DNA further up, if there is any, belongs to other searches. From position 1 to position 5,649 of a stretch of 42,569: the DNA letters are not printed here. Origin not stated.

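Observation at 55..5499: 1.8k-aa pseudokinase - STAND NTPase - TPR - GAF - GGDEF - GAF fusion encoded head-on among core genes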

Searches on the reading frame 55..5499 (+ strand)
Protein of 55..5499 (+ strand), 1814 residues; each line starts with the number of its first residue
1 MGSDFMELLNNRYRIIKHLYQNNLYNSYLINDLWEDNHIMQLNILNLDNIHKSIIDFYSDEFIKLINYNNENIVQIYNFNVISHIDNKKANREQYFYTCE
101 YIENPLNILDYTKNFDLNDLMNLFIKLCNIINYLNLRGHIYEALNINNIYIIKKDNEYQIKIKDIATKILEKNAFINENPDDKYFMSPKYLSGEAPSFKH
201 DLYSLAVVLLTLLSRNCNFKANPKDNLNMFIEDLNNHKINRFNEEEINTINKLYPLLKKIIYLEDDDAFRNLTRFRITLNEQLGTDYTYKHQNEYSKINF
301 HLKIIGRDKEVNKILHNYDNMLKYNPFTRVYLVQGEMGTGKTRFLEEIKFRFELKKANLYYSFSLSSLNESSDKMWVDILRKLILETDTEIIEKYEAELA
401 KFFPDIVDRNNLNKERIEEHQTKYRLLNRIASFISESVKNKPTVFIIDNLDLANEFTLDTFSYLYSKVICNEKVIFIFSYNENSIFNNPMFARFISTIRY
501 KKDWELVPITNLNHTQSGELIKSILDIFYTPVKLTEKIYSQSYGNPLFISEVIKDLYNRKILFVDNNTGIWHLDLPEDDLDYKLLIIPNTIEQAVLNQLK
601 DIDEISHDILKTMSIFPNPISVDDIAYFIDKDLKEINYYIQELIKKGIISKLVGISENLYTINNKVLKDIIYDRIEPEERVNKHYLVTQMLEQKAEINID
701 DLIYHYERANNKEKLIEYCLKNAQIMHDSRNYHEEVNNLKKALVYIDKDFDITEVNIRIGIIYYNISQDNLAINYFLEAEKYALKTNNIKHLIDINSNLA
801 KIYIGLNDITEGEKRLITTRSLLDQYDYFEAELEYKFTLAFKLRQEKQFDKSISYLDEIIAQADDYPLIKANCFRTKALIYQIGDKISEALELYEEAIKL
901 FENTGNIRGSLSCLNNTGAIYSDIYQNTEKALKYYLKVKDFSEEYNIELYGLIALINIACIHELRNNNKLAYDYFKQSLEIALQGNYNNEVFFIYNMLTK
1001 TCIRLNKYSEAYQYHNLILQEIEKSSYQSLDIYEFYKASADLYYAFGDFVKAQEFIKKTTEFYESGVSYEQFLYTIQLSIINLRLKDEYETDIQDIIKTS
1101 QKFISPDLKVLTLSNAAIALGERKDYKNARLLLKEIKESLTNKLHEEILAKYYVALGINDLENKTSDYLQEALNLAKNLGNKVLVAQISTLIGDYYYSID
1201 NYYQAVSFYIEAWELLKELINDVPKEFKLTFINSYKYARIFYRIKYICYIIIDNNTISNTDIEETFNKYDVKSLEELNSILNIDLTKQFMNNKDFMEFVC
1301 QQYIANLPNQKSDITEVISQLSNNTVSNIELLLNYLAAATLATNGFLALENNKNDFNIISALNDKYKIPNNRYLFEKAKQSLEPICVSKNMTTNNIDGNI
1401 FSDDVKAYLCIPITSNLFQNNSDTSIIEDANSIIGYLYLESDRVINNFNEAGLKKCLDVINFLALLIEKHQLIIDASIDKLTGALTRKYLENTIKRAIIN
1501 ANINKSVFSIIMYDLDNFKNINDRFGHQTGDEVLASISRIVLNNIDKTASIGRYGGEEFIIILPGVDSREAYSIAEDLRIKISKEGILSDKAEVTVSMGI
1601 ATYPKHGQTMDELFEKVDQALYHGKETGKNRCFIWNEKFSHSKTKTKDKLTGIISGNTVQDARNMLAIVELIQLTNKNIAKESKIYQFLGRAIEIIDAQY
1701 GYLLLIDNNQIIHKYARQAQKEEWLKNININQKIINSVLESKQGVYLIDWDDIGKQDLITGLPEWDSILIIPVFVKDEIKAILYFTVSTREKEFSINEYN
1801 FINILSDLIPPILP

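Call 5: search_protein_families(library=pfam, proteins=[window:55-5499:+], max_evalue=1)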
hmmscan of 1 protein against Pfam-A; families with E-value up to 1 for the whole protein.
window:55-5499:+ (1814 aa): 15 families
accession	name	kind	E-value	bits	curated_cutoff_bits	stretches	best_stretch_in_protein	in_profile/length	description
PF00990.26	GGDEF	-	2.2e-40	138.5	23.8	1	1476-1631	1-161/161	Diguanylate cyclase, GGDEF domain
PF13424.12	TPR_12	-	2.3e-18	66.6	30.1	5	877-938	9-71/77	Tetratricopeptide repeat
PF13191.12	AAA_16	-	2.2e-12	48.2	32.6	1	304-466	2-157/167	AAA ATPase domain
PF00069.31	Pkinase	-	2.9e-08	33.9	31.7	1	45-252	32-231/263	Protein kinase domain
PF13185.12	GAF_2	-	2.2e-06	28.4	28.6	1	1689-1809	12-131/136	GAF domain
PF13401.12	AAA_22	-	1.3e-05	26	27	1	330-466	7-109/130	AAA domain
PF17874.7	TPR_MalT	-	0.0002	21.2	45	1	953-1174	41-271/336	MalT-like TPR region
PF22979.2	HTH_69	-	0.00028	21.2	27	1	615-652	22-59/69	Winged helix-turn-helix domain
PF14559.12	TPR_19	-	0.00069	20.3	25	0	843-873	1-31/68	Tetratricopeptide repeat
PF13374.12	TPR_10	-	0.0015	18.9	27.5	0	877-902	8-33/42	Tetratricopeptide repeat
PF14938.12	SNAP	-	0.0083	16.1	25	1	885-976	88-179/282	Soluble NSF attachment protein, SNAP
PF05729.18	NACHT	-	0.012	15.9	26.7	1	329-452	1-92/167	NACHT domain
PF01786.24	AOX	-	0.19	11.8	22.7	1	974-1034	114-176/216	Alternative oxidase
PF09613.16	HrpB1_HrpK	-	0.22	11.6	29.3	0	1079-1141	16-76/126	Bacterial type III secretion protein (HrpB1_HrpK)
PF13412.12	HTH_24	-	0.38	10.8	21.9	1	603-649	2-47/48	Winged helix-turn-helix DNA-binding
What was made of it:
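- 952..2082 (+): STAND NOD (NBD, helical domain, winged helix), aa 300-676. AAA_16 at 48.2 bits and a weak HTH_69 match (call 5).
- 2083..4014 (+): Arm plus TPR-like helical repeat sensor, aa 677-1320. TPR_12 in 5 stretches and TPR_MalT at 953-1174 (call 5).
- Checked: Pfam (call 5): Pkinase aa 45-252, 33.9 bits (cut-off 31.7); AAA_16 aa 304-466, 48.2 bits; TPR_12 66.6 bits in 5 stretches, plus a sub-threshold TPR_MalT match at 953-1174; GGDEF aa 1476-1631, 138.5 bits.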

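Call 6: search_protein_families(library=ncbifam, proteins=[window:55-5499:+], max_evalue=1)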
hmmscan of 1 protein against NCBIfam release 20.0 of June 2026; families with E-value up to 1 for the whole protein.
window:55-5499:+ (1814 aa): 20 families
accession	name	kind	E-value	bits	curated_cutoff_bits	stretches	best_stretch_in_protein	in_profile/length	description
TIGR00254.1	GGDEF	domain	8e-45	152.5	37.4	1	1476-1634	5-166/168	diguanylate cyclase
NF007135.0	PRK09581.1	equivalog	2.1e-43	148.8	474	1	1476-1633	292-453/457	PleD family two-component system response regulator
NF007380.0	PRK09894.1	equivalog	3e-42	145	256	1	1467-1639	120-291/296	diguanylate cyclase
NF038266.1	diguan_SiaD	equivalog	1.8e-37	129.1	290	1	1472-1632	90-252/252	biofilm regulation diguanylate cyclase SiaD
NF007423.1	PRK09966.1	equivalog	1.5e-33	116.3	325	1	1466-1625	229-390/390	diguanylate cyclase DgcN/YfiN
NF051473.1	DigCycDgcsShew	equivalog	2.6e-33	115.7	400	1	1471-1631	130-287/291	diguanylate cyclase DgcS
NF041606.1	dguan_cyc_DgcA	equivalog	3.2e-33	115.1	370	1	1427-1634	128-338/340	diguanylate cyclase DgcA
NF011955.1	PRK15426.1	equivalog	5e-29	100.9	408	1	1472-1634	394-560/564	cellulose biosynthesis regulator diguanylate cyclase DgcQ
NF007474.0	PRK10060.1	equivalog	1e-27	96.7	782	1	1470-1637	231-397/663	cyclic di-GMP phosphodiesterase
NF047654.1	DiguCycDgcRLepto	equivalog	1.1e-26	93.4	500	1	1469-1632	126-293/295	diguanylate cyclase DgcR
NF045675.1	PhdiestaseDibA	equivalog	8e-23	80.6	980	1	1469-1639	196-368/623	phosphodiesterase DibA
NF007298.0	PRK09776.1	equivalog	2.6e-22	78.6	1135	1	1470-1668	678-877/1111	diguanylate cyclase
NF053781.1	cdiGMPphdstlr2612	equivalog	3.7e-22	77.9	1600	1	1469-1639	833-1006/1268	Tlr1612 family c-di-GMP phosphodiesterase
NF047872.1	GGDEF_GdpS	equivalog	2.4e-21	76.3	400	1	1460-1632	174-347/355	GGDEF domain-containing protein GdpS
NF007599.0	PRK10245.1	equivalog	1e-19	70.3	402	1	1468-1632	202-367/371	diguanylate cyclase AdrA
TIGR03903.1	TOMM_kin_cyc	equivalog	3.4e-16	58.3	705.75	1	298-747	477-922/1267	TOMM system kinase/cyclase fusion protein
NF008281.1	PRK11059.1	equivalog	1.1e-09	37.2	663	1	1476-1639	221-386/633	RNase E specificity factor CsrD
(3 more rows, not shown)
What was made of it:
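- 4480..4956 (+): GGDEF diguanylate cyclase domain, aa 1476-1634. PF00990 at 138.5 bits and TIGR00254 at 152.5 bits (calls 5, 6).
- On GGDEF diguanylate cyclases (PF00990 / TIGR00254): TIGR00254 scores 152.5 bits (cut-off 37.4) (calls 5, 6).
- Closest known: TOMM system kinase/cyclase fusion protein. Same: The NOD here matches TIGR03903 positions 477-922 (E 3.4e-16, call 6).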
